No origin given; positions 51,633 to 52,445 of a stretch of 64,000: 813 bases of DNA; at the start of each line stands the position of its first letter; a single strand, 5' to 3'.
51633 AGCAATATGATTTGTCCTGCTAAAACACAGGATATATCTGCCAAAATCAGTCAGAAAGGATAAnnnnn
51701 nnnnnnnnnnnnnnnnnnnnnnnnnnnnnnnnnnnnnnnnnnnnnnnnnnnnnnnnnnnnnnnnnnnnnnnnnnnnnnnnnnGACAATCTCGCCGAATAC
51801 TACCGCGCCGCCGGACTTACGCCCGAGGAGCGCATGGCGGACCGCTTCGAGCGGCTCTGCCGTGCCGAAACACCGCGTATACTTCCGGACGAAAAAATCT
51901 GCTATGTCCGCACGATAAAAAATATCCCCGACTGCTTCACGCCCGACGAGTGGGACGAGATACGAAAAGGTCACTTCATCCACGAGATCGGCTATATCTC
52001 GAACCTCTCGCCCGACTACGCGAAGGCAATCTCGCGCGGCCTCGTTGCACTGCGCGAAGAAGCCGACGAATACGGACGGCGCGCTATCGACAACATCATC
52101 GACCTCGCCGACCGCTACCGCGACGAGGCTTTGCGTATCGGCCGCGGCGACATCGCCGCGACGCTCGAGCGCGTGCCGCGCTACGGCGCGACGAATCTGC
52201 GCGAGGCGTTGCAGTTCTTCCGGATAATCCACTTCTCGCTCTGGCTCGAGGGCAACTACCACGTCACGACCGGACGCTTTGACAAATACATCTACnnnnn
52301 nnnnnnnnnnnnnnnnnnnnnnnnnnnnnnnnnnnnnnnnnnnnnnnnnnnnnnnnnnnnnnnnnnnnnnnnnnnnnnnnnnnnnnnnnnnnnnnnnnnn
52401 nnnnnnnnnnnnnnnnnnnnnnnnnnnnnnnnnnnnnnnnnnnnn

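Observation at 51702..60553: GRE-3/AE-3 co-oriented with a cytoplasmic GH36/raffinose-synthase-like glycosidase, plus AraC, a binding lipoprotein and a mutarotase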

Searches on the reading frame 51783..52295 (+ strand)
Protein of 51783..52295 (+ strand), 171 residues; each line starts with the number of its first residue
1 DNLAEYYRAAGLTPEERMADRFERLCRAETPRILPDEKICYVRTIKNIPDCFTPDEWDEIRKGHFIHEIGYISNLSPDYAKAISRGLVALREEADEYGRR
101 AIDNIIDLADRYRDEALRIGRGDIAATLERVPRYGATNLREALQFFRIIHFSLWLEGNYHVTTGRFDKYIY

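Call 78: search_solved_structures(query=window:51783-52295:+, max_evalue=10, show_alignments=5)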
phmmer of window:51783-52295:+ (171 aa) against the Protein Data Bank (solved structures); distinct sequences matched with E-value up to 10: 8.
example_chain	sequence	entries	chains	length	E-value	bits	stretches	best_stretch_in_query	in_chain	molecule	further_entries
9rco_A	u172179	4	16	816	4.3e-06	29.9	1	92-171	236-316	Glycyl radical protein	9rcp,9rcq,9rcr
9f3w_A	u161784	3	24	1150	9e-05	25.6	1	123-161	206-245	Choline trimethylamine-lyase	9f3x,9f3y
1r8w_A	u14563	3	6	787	0.00042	23.4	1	75-171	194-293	glycerol dehydratase | B12-independent glycerol dehydratase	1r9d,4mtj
5i2a_A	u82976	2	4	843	0.0021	21.1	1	97-171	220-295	Diol-dehydratase | Diol dehydratase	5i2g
7e7l_A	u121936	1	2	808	0.0023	21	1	84-171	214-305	Hydroxyphenylacetic acid decarboxylase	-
6lon_B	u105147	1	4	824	0.021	17.8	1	124-171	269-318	PFL2/glycerol dehydratase family glycyl radical enzyme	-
8id1_A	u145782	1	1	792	0.083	15.9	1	109-171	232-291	Formate C-acetyltransferase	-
8iof_A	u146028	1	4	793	1.6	11.8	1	99-170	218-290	Benzylsuccinate synthase alpha subunit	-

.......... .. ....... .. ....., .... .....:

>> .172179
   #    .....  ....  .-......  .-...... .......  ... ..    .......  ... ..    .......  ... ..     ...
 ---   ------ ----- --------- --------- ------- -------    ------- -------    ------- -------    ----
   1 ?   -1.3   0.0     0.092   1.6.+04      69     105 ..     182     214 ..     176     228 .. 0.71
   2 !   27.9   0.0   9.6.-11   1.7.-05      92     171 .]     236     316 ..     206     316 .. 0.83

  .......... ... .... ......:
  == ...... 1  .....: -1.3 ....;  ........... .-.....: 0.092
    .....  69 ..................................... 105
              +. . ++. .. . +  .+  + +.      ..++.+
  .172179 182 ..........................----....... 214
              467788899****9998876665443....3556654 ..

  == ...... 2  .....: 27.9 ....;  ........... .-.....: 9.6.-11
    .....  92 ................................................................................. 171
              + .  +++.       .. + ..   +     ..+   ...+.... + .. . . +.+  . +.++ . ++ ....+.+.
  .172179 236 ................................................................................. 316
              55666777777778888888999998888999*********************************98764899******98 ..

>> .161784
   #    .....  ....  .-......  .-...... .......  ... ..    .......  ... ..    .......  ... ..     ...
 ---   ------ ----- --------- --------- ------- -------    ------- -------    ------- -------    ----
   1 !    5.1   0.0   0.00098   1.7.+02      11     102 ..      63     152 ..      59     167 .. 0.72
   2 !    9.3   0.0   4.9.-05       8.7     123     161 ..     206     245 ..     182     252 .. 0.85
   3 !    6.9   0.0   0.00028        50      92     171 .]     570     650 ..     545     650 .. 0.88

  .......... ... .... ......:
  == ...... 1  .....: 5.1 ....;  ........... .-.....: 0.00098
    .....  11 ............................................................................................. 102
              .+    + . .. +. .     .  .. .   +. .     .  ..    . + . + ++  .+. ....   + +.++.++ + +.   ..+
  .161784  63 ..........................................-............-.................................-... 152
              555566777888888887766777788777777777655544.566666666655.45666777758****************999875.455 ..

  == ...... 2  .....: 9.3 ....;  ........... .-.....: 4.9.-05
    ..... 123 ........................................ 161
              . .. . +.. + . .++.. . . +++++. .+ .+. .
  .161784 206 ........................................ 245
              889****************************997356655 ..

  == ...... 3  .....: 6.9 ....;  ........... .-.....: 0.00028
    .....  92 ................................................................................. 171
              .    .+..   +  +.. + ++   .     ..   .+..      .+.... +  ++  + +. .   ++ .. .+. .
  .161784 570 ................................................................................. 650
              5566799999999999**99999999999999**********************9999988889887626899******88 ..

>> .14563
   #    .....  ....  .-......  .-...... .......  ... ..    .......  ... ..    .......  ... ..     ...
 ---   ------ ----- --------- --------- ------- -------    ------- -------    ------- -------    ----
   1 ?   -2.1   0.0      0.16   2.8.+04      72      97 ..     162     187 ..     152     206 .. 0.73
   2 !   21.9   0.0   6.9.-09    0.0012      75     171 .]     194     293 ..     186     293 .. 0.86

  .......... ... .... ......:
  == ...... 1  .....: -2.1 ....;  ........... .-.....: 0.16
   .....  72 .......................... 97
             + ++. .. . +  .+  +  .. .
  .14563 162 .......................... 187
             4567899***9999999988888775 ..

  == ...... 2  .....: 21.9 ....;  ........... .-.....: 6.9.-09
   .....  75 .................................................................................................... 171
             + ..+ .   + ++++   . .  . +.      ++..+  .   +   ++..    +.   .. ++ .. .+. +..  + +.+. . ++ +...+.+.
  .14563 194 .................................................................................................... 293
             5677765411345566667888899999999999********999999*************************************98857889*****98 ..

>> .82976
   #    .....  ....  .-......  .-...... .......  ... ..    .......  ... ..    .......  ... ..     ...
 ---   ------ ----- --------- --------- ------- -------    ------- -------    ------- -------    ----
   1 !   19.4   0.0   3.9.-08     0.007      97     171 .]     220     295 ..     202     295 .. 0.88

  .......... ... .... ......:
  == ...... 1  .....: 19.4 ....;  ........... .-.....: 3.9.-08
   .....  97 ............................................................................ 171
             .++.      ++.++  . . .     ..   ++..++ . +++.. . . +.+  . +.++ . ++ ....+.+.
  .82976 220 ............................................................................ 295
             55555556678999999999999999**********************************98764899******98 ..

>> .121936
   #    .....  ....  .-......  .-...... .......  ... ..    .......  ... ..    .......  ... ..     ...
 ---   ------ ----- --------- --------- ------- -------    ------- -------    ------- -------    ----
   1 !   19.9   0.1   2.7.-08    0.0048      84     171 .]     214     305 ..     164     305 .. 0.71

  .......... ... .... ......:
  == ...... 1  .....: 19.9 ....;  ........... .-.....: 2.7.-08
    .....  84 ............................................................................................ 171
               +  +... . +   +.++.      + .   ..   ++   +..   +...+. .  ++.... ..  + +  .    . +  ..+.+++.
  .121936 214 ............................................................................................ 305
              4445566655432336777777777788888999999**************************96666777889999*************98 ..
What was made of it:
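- Closest known: B12-independent glycerol dehydratase. Different: The beta1 His is Asn103 here (call 78).
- Tried and rejected: The beta1 residues were mapped through weak HMMER alignments (call 78).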
